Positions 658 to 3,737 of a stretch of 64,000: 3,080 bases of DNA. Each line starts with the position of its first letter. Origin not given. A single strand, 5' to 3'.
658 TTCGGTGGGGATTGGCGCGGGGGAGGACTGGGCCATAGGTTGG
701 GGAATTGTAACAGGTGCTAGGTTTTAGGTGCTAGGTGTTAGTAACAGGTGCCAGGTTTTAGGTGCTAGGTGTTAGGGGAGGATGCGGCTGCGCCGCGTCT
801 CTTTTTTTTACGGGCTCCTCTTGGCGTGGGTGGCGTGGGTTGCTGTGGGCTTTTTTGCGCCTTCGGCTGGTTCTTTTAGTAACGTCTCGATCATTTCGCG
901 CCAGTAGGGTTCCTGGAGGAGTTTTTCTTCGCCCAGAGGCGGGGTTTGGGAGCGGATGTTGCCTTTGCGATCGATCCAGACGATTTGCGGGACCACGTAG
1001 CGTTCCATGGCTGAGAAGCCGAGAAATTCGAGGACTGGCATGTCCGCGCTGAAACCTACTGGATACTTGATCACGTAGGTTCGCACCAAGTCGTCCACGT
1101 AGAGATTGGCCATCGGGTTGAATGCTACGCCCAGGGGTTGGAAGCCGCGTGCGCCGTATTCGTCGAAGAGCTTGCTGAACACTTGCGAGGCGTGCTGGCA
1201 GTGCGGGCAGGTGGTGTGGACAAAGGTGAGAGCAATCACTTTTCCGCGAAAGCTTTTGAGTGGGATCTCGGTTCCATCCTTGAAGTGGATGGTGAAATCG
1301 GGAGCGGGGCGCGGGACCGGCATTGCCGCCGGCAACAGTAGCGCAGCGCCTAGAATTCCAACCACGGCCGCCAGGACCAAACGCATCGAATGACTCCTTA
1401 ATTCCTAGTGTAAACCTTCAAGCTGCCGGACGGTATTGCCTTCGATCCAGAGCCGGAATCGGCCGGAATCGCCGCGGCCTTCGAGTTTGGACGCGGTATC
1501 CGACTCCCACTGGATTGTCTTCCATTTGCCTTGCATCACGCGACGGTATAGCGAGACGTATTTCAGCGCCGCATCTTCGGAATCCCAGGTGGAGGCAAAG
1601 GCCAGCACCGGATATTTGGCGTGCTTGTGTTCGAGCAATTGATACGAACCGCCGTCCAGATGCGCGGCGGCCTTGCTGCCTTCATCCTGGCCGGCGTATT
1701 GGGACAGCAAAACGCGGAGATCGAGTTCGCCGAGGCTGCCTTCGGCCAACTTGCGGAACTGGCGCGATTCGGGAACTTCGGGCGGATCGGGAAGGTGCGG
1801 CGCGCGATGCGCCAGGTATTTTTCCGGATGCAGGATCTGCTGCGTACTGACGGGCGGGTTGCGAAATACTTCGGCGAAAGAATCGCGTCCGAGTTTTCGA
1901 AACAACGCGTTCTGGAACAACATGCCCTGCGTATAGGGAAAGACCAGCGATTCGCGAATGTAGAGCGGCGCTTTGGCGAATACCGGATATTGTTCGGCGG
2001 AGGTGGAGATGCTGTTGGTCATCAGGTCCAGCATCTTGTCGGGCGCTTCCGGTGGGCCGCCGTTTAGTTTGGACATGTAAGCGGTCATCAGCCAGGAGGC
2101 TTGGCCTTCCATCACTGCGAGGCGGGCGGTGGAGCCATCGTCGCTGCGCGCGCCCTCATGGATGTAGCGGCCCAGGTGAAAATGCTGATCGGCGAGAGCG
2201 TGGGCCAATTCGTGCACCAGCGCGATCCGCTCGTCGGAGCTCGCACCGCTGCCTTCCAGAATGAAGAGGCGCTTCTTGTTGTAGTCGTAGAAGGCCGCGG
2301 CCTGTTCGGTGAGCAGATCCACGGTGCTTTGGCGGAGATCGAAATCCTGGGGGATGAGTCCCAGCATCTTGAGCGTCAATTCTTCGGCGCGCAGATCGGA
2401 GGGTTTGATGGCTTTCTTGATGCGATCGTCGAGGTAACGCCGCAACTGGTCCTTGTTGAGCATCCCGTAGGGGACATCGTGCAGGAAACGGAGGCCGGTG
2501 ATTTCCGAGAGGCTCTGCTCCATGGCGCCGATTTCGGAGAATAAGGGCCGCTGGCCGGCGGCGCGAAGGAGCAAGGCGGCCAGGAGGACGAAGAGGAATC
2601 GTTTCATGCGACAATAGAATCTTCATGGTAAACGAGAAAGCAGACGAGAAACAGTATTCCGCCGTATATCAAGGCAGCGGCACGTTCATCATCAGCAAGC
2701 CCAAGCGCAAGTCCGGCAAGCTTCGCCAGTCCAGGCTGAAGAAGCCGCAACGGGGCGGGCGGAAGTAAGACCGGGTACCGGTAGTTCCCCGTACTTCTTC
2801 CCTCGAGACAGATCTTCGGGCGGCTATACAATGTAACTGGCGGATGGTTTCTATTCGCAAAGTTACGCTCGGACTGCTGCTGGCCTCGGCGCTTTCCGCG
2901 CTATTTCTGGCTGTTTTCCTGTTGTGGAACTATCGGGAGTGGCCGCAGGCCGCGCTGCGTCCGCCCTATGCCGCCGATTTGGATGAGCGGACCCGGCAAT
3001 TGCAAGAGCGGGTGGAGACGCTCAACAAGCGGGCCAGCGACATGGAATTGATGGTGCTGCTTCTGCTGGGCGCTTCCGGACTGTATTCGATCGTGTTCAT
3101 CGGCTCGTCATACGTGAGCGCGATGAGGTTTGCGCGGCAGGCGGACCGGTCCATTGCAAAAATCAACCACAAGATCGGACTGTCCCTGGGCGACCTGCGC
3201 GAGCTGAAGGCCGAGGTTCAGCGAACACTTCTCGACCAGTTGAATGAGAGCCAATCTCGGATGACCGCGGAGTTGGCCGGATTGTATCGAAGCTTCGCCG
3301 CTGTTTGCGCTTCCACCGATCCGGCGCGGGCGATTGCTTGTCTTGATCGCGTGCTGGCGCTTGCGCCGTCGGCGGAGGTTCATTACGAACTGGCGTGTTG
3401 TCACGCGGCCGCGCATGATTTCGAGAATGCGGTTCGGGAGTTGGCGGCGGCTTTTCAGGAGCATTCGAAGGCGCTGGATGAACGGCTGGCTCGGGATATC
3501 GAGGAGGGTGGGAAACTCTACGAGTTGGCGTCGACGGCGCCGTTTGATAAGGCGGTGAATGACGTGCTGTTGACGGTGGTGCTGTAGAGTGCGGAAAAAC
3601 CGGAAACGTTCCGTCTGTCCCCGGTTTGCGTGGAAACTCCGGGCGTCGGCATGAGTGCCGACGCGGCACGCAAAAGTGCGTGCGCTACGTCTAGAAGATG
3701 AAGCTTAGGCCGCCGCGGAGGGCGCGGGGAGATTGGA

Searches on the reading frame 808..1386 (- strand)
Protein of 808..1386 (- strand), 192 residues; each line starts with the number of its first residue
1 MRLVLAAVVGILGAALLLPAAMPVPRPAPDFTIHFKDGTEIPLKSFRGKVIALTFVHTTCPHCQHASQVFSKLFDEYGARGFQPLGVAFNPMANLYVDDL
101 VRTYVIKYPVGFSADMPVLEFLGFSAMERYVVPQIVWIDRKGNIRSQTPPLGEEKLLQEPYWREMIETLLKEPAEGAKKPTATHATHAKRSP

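Call 29: search_protein_families(library=padloc, alignment_id=A3, max_evalue=0.00001)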
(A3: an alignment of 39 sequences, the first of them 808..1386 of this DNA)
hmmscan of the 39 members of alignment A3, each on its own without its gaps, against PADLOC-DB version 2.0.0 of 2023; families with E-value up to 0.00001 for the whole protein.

A. member 1, window:808-1386:- (192 aa): 0 families

B. families by the number of members that match (of 39 scanned): 12 families
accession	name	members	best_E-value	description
PDLC03961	ShosA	1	1.9e-61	-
PDLC03927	PsyrA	1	1.6e-32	-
PDLC04135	mad3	1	1.7e-32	mads_3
PDLC02997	ShosA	1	3.2e-28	-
PDLC02865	DpdF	1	9.4e-23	DpdF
PDLC04134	mad2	1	2.9e-21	mads_2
PDLC04899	PDC-S07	1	6.1e-12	-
PDLC04140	mad8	1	4e-11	mads_8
PDLC01991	CARF_m8--CARF_LolE_TM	1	1.1e-08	-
PDLC02759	SspA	1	1.6e-08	SspA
PDLC02657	DndA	1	3.2e-08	DndA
PDLC01990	CARF_m8--CARF_Beta-galactosidase_LolE_TM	1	2.8e-06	-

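Call 30: search_protein_families(library=pfam, alignment_id=A3, max_evalue=0.00001)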
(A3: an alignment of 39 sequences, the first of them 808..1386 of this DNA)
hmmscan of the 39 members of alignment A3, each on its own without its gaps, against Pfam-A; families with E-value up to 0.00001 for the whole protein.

A. member 1, window:808-1386:- (192 aa): 2 families
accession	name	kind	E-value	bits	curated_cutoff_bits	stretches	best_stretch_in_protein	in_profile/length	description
PF00578.27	AhpC-TSA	-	5.6e-14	52.6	26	1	26-146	3-123/124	AhpC/TSA family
PF08534.16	Redoxin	-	4.7e-12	46.4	26.6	1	27-146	5-130/148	Redoxin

B. families by the number of members that match (of 39 scanned): 59 families (the first 25 are shown)
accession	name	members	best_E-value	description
PF02347.22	GDC-P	2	6.1e-129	Glycine cleavage system P-protein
PF00578.27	AhpC-TSA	2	1.1e-16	AhpC/TSA family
PF08534.16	Redoxin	2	4.7e-12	Redoxin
PF00266.25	Aminotran_5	2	2.9e-08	Aminotransferase class-V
PF01019.26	G_glu_transpept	1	3e-168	Gamma-glutamyltranspeptidase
PF01131.25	Topoisom_bac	1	3.2e-129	DNA topoisomerase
PF01571.26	GCV_T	1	1.8e-77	Aminomethyltransferase folate-binding domain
PF02481.21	DNA_processg_A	1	1.2e-74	DNA recombination-mediator protein A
PF01904.24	DUF72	1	1.4e-59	Protein of unknown function DUF72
PF01396.24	Zn_ribbon_Top1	1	1.3e-58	Topoisomerase DNA binding C4 zinc finger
PF02735.22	Ku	1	2.8e-48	Ku70/Ku80 beta-barrel domain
PF01597.25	GCV_H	1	1.6e-46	Glycine cleavage H-protein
PF12762.13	DDE_Tnp_IS1595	1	4.7e-43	ISXO2-like transposase domain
PF03641.19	Lysine_decarbox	1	7.9e-43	Possible lysine decarboxylase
PF00664.28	ABC_membrane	1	2.7e-42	ABC transporter transmembrane region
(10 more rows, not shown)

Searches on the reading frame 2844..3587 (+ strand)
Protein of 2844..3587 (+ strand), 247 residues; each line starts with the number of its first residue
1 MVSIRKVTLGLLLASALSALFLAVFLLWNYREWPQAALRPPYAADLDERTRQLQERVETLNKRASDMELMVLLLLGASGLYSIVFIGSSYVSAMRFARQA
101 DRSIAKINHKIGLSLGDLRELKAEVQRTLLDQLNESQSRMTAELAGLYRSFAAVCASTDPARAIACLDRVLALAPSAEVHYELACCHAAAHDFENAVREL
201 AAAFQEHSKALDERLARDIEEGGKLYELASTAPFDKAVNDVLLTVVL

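Call 43: search_protein_families(library=pfam, proteins=[window:2844-3587:+], max_evalue=0.001)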
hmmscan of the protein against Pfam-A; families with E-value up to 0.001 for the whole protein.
window:2844-3587:+ (247 aa): 2 families
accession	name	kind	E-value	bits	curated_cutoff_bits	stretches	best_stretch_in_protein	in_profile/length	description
PF07719.23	TPR_2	-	4.5e-05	23.7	27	0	177-205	1-29/34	Tetratricopeptide repeat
PF13432.12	TPR_16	-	0.00067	20.5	32.7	0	158-203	11-56/65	Tetratricopeptide repeat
